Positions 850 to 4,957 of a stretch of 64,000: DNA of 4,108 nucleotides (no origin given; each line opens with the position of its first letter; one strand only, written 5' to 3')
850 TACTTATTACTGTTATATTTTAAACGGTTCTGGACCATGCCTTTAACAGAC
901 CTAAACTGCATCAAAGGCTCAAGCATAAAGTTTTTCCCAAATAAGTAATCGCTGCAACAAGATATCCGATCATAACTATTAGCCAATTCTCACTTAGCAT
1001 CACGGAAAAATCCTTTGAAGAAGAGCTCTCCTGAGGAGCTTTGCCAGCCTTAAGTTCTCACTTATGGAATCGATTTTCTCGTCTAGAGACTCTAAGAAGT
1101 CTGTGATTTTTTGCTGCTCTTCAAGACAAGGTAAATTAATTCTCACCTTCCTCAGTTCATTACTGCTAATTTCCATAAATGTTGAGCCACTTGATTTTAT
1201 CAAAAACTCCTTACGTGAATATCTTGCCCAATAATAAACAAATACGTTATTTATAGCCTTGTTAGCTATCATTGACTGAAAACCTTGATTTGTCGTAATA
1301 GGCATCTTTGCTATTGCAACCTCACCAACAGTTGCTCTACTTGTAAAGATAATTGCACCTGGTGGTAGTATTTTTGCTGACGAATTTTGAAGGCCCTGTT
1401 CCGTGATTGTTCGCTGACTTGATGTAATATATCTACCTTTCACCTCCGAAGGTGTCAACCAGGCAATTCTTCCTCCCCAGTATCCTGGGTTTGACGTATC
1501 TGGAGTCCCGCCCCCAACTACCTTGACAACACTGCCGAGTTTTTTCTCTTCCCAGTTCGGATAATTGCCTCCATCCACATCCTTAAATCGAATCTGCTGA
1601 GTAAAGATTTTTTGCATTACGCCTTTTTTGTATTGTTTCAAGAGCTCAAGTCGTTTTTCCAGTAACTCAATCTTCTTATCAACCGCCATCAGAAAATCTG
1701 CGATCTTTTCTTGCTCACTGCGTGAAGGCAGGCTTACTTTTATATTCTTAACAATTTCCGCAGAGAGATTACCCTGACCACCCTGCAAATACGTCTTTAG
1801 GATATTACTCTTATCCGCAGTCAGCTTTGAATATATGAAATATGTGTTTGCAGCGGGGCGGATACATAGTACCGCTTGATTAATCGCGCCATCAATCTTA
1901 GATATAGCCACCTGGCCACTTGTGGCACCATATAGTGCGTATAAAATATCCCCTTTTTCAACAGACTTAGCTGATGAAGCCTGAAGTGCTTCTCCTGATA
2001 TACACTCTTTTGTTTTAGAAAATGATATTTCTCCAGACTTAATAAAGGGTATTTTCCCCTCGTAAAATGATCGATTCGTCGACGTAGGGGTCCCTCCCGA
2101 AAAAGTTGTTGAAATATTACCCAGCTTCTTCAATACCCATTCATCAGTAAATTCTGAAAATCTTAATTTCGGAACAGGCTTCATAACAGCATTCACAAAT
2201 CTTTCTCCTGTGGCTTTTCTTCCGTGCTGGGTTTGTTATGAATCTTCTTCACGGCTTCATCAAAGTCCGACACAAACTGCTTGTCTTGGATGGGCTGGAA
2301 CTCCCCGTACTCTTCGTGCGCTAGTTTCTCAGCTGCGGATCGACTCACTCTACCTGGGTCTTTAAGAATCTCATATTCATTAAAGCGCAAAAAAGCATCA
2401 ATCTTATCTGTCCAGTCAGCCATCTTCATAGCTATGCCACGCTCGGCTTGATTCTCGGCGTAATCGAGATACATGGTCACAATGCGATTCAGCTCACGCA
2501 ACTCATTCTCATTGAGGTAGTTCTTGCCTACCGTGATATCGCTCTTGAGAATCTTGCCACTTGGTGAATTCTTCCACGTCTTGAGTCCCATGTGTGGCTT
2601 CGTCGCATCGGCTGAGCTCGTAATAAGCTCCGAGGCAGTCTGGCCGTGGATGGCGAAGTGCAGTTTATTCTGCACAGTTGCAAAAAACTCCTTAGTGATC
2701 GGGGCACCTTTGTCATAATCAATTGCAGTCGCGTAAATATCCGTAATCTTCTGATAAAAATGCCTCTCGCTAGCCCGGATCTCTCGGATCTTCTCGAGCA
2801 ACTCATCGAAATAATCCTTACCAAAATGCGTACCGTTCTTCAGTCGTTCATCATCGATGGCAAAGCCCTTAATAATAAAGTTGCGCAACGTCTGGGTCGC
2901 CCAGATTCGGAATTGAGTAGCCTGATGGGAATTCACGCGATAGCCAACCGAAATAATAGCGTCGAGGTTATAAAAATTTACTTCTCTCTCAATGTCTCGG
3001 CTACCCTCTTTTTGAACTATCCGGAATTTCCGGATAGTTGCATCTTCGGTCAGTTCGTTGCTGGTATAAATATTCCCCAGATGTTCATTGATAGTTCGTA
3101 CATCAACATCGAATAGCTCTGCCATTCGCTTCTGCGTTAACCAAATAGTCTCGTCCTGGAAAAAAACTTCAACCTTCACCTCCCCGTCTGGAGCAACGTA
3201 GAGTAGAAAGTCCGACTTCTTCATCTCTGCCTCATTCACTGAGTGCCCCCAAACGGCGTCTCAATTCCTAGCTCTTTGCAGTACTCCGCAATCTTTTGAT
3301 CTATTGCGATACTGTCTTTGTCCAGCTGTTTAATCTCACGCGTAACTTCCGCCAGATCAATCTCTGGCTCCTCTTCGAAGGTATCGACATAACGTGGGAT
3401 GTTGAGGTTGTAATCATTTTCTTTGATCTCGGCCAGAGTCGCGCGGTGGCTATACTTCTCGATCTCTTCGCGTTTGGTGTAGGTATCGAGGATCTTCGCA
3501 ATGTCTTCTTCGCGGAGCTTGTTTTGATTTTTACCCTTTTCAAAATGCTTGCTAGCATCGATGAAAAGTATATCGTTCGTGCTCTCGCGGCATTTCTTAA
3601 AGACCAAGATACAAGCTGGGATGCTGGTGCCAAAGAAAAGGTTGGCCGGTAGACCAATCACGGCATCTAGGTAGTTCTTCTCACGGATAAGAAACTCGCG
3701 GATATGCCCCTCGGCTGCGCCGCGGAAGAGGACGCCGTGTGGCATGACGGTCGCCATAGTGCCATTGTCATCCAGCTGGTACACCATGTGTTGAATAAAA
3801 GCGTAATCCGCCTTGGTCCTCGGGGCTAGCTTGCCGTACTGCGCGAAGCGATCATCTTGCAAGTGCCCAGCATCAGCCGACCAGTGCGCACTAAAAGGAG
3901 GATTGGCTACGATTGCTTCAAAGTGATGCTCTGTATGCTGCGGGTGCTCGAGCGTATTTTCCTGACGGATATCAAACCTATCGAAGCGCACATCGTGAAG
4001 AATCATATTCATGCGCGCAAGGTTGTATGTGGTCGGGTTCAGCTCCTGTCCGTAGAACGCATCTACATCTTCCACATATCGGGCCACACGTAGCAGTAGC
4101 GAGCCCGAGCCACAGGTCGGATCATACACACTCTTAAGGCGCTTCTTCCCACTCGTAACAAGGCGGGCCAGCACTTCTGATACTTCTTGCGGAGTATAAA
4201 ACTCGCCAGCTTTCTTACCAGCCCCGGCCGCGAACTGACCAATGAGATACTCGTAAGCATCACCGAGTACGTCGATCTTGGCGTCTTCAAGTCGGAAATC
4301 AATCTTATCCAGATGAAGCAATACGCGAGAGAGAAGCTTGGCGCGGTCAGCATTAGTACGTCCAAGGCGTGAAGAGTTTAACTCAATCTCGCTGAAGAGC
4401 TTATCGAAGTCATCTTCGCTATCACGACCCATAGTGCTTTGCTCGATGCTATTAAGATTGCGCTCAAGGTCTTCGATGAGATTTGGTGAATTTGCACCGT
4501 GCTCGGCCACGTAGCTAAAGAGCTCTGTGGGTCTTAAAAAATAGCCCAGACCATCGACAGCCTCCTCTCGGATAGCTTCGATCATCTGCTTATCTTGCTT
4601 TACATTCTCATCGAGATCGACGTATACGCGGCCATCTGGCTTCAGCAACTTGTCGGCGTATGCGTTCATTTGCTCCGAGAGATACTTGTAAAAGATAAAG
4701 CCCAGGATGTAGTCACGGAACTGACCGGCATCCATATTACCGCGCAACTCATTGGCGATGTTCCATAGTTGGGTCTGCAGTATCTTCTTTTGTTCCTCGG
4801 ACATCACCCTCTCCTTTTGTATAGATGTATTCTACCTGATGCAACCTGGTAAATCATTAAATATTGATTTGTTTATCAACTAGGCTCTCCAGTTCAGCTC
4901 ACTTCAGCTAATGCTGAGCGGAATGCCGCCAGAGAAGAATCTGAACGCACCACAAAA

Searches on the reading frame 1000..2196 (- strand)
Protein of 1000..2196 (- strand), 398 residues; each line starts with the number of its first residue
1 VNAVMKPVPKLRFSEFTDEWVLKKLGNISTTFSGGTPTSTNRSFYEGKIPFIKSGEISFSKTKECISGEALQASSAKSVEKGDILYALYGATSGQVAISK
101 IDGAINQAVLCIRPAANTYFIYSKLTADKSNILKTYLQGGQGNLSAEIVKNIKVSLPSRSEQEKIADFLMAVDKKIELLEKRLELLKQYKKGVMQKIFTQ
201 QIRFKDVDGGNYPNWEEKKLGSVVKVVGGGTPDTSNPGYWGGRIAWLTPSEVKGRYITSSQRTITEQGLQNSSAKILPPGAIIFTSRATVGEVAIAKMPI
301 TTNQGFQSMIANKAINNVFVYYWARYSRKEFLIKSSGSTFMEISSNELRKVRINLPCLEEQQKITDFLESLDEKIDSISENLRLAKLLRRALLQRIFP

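Call 74: search_protein_families(library=pfam, proteins=[window:1000-2196:-], max_evalue=0.001)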
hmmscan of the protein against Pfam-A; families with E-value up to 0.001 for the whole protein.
window:1000-2196:- (398 aa): 1 family
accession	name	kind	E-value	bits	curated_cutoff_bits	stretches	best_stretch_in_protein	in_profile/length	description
PF01420.25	Methylase_S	-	6.7e-54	183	22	2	214-379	3-160/168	Type I restriction modification DNA specificity domain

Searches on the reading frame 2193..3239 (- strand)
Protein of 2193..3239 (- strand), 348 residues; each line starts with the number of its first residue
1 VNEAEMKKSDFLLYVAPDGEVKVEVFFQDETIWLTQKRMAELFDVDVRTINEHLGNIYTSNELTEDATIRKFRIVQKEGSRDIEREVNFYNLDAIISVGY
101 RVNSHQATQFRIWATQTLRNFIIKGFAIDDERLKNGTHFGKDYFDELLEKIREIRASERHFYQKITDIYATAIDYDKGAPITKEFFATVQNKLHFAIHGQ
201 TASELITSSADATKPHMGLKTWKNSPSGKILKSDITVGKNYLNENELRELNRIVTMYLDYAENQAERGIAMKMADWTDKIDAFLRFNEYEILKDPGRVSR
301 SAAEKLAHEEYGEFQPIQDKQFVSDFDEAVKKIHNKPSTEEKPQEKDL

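Call 74: search_protein_families(library=pfam, proteins=[window:2193-3239:-], max_evalue=0.001)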
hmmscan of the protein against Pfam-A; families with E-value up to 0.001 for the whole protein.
window:2193-3239:- (348 aa): 1 family
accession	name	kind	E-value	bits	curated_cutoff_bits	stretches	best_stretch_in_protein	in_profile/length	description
PF13310.11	Virulence_RhuM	-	1.9e-116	388.1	33.7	1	67-321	1-250/252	Virulence protein RhuM family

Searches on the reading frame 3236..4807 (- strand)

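Call 15: search_protein_families(library=pfam, proteins=[window:3236-4807:-], max_evalue=0.001)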
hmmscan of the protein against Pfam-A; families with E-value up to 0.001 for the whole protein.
window:3236-4807:- (523 aa): 4 families
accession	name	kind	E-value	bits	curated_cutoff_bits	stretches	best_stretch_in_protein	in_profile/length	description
PF02384.22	N6_Mtase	-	4.9e-112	374.7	20.4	1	177-480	2-309/311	N-6 DNA Methylase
PF12161.14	HsdM_N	-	5.4e-19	69.6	24.5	1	10-163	1-132/135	HsdM N-terminal domain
PF07669.17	Eco57I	-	3.4e-06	27.7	25.3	1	282-379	61-159/171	Eco57I restriction-modification methylase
PF05175.20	MTS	-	6e-06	26.4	23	1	220-309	30-112/170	Methyltransferase small domain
